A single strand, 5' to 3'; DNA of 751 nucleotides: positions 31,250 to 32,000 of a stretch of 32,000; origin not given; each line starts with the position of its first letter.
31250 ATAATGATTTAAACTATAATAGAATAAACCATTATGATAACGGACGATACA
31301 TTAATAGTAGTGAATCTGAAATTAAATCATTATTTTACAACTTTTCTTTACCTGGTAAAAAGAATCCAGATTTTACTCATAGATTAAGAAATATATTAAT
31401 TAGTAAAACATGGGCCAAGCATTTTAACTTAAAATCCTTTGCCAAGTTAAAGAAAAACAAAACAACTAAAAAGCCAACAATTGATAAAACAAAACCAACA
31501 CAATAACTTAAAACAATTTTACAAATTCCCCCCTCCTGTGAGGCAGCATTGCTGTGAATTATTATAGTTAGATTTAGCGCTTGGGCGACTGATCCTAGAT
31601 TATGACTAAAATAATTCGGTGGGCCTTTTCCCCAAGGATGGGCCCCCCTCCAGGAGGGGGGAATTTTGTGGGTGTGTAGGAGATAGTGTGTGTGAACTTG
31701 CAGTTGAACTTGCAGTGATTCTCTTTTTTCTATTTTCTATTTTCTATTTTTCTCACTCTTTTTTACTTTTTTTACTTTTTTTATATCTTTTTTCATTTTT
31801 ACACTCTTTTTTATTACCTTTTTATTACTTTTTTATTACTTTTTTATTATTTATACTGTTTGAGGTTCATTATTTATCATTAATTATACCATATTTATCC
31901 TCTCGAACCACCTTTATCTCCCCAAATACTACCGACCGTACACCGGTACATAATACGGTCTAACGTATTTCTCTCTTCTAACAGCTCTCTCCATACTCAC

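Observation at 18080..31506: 13.4-kb accessory region of three giant ORFs, each starting with sequence copied from a resident gene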

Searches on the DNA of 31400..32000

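Call 84: search_rna_families(source=window, start=31400, end=32000, threshold=evalue, max_evalue=1)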
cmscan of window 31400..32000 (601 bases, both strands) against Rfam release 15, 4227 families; matches with E-value up to 1: 1.
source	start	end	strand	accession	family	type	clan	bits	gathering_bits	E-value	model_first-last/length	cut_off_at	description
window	31617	31666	+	RF00517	serC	Cis-reg; leader;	-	18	35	0.16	1-52/52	no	serC leader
